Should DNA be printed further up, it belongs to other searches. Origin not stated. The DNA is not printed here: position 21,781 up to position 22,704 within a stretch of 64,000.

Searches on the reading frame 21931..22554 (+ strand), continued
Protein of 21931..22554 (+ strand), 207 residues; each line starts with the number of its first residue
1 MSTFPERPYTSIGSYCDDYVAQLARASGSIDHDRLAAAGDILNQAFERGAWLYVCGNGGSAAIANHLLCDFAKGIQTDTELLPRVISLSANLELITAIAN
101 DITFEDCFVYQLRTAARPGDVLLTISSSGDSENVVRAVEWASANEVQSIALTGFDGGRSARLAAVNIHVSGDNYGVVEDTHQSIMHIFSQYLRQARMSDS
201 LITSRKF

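Call 53: search_protein_families(library=pfam, proteins=[L031:4087-5127:+, L031:5934-6764:+, L031:3496-4131:-, L010:3049-4104:+, L010:2374-3030:+, L010:1318-2247:+, L016:1531-3330:+, L014:120-746:+, L037:11217-12716:+], max_evalue=0.0001)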
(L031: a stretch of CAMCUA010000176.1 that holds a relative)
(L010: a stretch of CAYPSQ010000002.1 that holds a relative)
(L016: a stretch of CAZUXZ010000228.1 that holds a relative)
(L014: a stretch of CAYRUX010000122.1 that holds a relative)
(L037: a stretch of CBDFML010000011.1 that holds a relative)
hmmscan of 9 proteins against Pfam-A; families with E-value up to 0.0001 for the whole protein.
L031:4087-5127:+ (346 aa): 4 families
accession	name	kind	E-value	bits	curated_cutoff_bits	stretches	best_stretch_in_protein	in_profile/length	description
PF00107.32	ADH_zinc_N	-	1.9e-26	92.9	31.8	1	175-304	1-124/129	Zinc-binding dehydrogenase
PF08240.17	ADH_N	-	4.8e-15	56.1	23.5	1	28-135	1-104/104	Alcohol dehydrogenase GroES-like domain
PF13602.12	ADH_zinc_N_2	-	2.6e-09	38.5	27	1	208-339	1-128/134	Zinc-binding dehydrogenase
PF16912.11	Glu_dehyd_C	-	1.1e-05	25.4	34.9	1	166-334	32-201/211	Glucose dehydrogenase C-terminus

L031:5934-6764:+ (276 aa): 7 families
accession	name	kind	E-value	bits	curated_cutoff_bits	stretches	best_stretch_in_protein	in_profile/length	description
PF01370.27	Epimerase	-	5.1e-38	131.3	20.9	1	10-241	1-240/240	NAD dependent epimerase/dehydratase family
PF16363.11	GDP_Man_Dehyd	-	3e-23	83.2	27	1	11-255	1-271/332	GDP-mannose 4,6 dehydratase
PF01073.25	3Beta_HSD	-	4.8e-21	75.5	22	1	11-192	1-198/280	3-beta hydroxysteroid dehydrogenase/isomerase family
PF13460.12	NAD_binding_10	-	7.7e-14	52.4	27.2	1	14-129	1-106/184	NAD(P)H-binding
PF04321.23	RmlD_sub_bind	-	5.5e-12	45.8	27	1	9-178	2-154/287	RmlD substrate binding domain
PF05368.20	NmrA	-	2.4e-08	34.4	27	1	9-123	4-108/298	NmrA-like family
PF02719.21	Polysacc_synt_2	-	2.1e-07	30.9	20.2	1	10-122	1-128/293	Polysaccharide biosynthesis protein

L031:3496-4131:- (211 aa): 0 families

L010:3049-4104:+ (351 aa): 1 family
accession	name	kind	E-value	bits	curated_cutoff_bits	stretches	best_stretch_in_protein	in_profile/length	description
PF00296.26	Bac_luciferase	-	4.3e-61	207.4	27.9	1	8-306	18-307/314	Luciferase-like monooxygenase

L010:2374-3030:+ (218 aa): 5 families
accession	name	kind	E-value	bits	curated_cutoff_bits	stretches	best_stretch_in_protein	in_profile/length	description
PF13409.12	GST_N_2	-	3.3e-09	37.7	25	1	43-87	23-69/70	Glutathione S-transferase, N-terminal domain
PF00043.30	GST_C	-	2e-08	34.8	20.7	1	130-206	14-92/93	Glutathione S-transferase, C-terminal domain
PF02798.26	GST_N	-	3.8e-08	34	20.9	1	52-86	41-75/76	Glutathione S-transferase, N-terminal domain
PF13410.11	GST_C_2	-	1.7e-07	31.7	24.9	1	140-202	4-69/69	Glutathione S-transferase, C-terminal domain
PF13417.12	GST_N_3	-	2.8e-07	31.2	22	1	53-90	35-72/75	Glutathione S-transferase, N-terminal domain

L010:1318-2247:+ (309 aa): 2 families
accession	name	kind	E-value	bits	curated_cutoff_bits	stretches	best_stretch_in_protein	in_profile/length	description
PF02826.25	2-Hacid_dh_C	-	7.7e-47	159.4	25.1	1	105-274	5-178/178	D-isomer specific 2-hydroxyacid dehydrogenase, NAD binding domain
PF03446.21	NAD_binding_2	-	1.3e-06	29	21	1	135-223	1-93/161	NAD binding domain of 6-phosphogluconate dehydrogenase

L016:1531-3330:+ (599 aa): 3 families
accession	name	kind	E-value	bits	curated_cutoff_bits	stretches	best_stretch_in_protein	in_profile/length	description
PF02776.23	TPP_enzyme_N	-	1.9e-28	99.1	26.8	1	41-146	1-106/119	Thiamine pyrophosphate enzyme, N-terminal TPP binding domain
PF02775.26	TPP_enzyme_C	-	2.7e-24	86.1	21.9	1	450-593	13-151/151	Thiamine pyrophosphate enzyme, C-terminal TPP binding domain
PF00205.28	TPP_enzyme_M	-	1e-21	77.5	30.4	1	234-369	2-137/137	Thiamine pyrophosphate enzyme, central domain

L014:120-746:+ (208 aa): 1 family
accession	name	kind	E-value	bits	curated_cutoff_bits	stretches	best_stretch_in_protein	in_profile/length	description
PF01425.27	Amidase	-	5.6e-18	65.6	27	1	1-188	237-445/445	Amidase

L037:11217-12716:+ (499 aa): 2 families
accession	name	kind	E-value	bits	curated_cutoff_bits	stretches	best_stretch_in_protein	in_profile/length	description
PF22483.2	Mu-transpos_C_2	-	4e-21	75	27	1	300-372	1-73/73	Mu transposase, C-terminal domain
PF00665.32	rve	-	5.2e-05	23.9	32.6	0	126-232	6-101/102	Integrase core domain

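Call 55: search_solved_structures(query=L036:6021-6998:+, max_evalue=1e-15)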
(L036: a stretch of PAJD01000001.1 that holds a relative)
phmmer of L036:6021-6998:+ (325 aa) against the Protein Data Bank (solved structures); distinct sequences matched with E-value up to 1e-15: 60.
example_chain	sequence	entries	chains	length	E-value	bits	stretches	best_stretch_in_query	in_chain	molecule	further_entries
2pk3_A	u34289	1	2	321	2e-63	218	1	3-318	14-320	GDP-6-deoxy-D-lyxo-4-hexulose reductase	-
7us5_A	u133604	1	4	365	1.9e-55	191.7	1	2-323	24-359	GDP-D-GLYCERO-D-MANNO-HEPTOSE 4,6-DEHYDRATASE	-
1db3_A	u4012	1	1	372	6.8e-41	143.9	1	2-258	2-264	GDP-MANNOSE 4,6-DEHYDRATASE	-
7kf3_A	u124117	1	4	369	1.6e-40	142.7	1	2-311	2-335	GDP-mannose 4,6-dehydratase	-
6x3b_A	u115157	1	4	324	7e-40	140.6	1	55-318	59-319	GDP-6-deoxy-D-mannose reductase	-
5uzh_A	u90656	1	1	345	3.9e-38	134.9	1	2-257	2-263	NafoA.00085.b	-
2z1m_A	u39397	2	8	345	6.3e-38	134.2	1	2-309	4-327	GDP-D-mannose dehydratase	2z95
1n7g_A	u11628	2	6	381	9.6e-37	130.3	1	3-311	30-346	GDP-D-mannose-4,6-dehydratase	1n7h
6q94_B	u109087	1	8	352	1.5e-35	126.3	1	4-312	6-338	GDP-mannose 4,6 dehydratase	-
6gpj_A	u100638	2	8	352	1.6e-35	126.3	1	4-312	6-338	GDP-mannose 4,6 dehydratase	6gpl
5in4_A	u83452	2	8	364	2.1e-35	125.9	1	4-312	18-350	GDP-mannose 4,6 dehydratase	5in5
1t2a_A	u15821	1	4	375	2.1e-35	125.9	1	4-312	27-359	GDP-mannose 4,6 dehydratase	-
6gpk_A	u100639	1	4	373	5.3e-35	124.6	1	4-312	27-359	GDP-mannose 4,6 dehydratase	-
1rpn_A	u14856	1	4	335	6.3e-31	111.2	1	3-309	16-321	GDP-mannose 4,6-dehydratase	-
2hun_A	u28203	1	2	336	2.7e-30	109.1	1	3-316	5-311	336aa long hypothetical dTDP-glucose 4,6-dehydratase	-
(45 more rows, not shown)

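Call 56: search_solved_structures(query=L020:8131-9171:+, max_evalue=1e-15)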
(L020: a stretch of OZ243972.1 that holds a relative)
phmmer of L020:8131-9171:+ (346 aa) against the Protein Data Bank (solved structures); distinct sequences matched with E-value up to 1e-15: 62 (the best 60 are shown).
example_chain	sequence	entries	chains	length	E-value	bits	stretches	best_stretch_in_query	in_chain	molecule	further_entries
7k3p_A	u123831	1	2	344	5.9e-96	324.9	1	6-326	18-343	UDP-glucose 4-epimerase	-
8wxk_A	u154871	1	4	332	2.1e-93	316.5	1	4-326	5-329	UDP-glucose 4-epimerase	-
4twr_A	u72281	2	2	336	1.4e-84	287.4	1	5-321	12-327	NAD binding site:NAD-dependent epimerase/dehydratase:UDP-glucose 4-epimerase | UDP-glucose 4-epimerase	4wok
2c20_A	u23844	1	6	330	1.9e-81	277.2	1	6-326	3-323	UDP-GLUCOSE 4-EPIMERASE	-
1kvs_A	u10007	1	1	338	6.4e-67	229.4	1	7-324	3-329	UDP-GALACTOSE 4-EPIMERASE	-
1udc_A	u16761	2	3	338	1.7e-66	228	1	7-324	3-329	UDP-GALACTOSE-4-EPIMERASE | UDP-GALACTOSE 4-EPIMERASE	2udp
1lrk_A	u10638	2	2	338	2.3e-66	227.6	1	7-324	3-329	UDP-glucose 4-epimerase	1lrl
1lrj_A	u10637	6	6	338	2.3e-66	227.5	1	7-324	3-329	UDP-glucose 4-epimerase | UDP-GALACTOSE 4-EPIMERASE | UDP-GALACTOSE-4-EPIMERASE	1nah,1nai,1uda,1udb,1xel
1kvr_A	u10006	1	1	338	2.3e-66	227.5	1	7-324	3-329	UDP-GALACTOSE 4-EPIMERASE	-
1kvt_A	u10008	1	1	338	3.2e-66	227.1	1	7-324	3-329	UDP-GALACTOSE 4-EPIMERASE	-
1kvq_A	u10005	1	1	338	3.2e-66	227.1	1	7-324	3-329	UDP-GALACTOSE 4-EPIMERASE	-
1kvu_A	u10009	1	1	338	5.9e-66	226.2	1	7-324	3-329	UDP-GALACTOSE 4-EPIMERASE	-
7xpo_A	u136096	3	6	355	6.8e-66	226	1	6-326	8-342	UDP-glucose 4-epimerase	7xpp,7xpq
1a9y_A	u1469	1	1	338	8.3e-66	225.7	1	7-324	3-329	UDP-GALACTOSE 4-EPIMERASE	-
1a9z_A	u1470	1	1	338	1.2e-65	225.3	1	7-324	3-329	UDP-GALACTOSE 4-EPIMERASE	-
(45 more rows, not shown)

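Call 66: find_encoding_contigs(protein=P0046, flank=10000, max_places=1)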
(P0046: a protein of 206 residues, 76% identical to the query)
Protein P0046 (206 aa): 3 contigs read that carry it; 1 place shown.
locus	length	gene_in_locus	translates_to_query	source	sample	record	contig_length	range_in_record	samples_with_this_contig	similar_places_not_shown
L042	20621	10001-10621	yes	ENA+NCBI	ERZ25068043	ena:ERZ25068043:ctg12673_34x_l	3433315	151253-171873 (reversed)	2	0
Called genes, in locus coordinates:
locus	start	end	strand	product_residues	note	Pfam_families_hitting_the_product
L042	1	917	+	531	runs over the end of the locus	PF13609:Porin_4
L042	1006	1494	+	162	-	-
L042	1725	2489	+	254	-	PF01755:Glyco_transf_25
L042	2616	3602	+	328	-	-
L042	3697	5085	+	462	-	PF14559:TPR_19 (faint), PF04575:SlipAM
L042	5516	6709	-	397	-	PF00872:Transposase_mut, PF10551:MULE (weak)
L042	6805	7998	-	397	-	PF00872:Transposase_mut, PF10551:MULE (weak)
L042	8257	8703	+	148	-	-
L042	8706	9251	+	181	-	-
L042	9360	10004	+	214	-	PF00702:Hydrolase, PF08645:PNK3P, PF13419:HAD_2 (faint), PF13242:Hydrolase_like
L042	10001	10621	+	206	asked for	PF13580:SIS_2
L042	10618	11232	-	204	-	PF09335:VTT_dom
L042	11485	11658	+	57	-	-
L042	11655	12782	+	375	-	PF02615:Ldh_2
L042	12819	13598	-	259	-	PF00106:adh_short, PF13561:adh_short_C2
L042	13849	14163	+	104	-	PF00166:Cpn10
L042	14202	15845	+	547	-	PF00118:Cpn60_TCP1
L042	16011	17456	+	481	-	PF01425:Amidase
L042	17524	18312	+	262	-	PF23441:SDR, PF00106:adh_short, PF08659:KR, PF13561:adh_short_C2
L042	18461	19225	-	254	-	PF09948:PpoB2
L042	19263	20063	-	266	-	PF00106:adh_short, PF13561:adh_short_C2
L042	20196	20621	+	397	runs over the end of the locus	PF00872:Transposase_mut, PF10551:MULE (weak)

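Call 67: find_encoding_contigs(protein=P0051, flank=10000, max_places=1)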
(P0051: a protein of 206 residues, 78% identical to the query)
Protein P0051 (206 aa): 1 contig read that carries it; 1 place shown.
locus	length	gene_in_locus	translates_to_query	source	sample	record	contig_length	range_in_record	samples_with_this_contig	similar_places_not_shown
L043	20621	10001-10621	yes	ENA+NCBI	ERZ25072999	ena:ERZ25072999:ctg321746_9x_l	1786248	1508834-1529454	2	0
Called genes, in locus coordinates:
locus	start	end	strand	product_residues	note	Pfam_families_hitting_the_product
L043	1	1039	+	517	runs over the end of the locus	PF00501:AMP-binding, PF13193:AMP-binding_C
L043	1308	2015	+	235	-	PF01656:CbiA, PF07015:VirC1, PF09140:MipZ (faint), PF10609:ParA (faint), PF13614:AAA_31 (weak)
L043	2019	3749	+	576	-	-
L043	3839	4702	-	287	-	PF01656:CbiA, PF09140:MipZ, PF10609:ParA (weak), PF13614:AAA_31 (weak)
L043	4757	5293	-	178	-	-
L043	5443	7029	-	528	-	PF01019:G_glu_transpept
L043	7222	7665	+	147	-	-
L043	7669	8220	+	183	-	-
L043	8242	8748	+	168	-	PF01661:Macro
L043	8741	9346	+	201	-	PF00293:NUDIX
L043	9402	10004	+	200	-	PF00702:Hydrolase, PF12710:HAD (weak), PF08645:PNK3P (weak), PF13344:Hydrolase_6 (weak), PF13419:HAD_2 (weak), PF13242:Hydrolase_like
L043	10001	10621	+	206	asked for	PF13580:SIS_2, PF01380:SIS (weak)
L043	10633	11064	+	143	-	-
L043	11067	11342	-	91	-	PF14026:SCO4226-like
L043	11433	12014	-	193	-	PF09335:VTT_dom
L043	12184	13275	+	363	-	PF01594:AI-2E_transport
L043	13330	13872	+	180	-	PF00160:Pro_isomerase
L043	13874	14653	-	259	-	PF00106:adh_short, PF13561:adh_short_C2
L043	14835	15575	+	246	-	PF00753:Lactamase_B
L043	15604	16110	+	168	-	PF01243:PNPOx_N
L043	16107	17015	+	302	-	PF01522:Polysacc_deac_1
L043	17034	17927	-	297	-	PF01048:PNP_UDP_1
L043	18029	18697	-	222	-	PF01738:DLH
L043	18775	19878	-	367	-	PF01926:MMR_HSR1, PF02421:FeoB_N, PF06071:YchF-GTPase_C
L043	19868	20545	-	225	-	PF01195:Pept_tRNA_hydro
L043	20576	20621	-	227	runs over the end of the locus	PF01386:Ribosomal_L25p, PF14693:Ribosomal_TL5_C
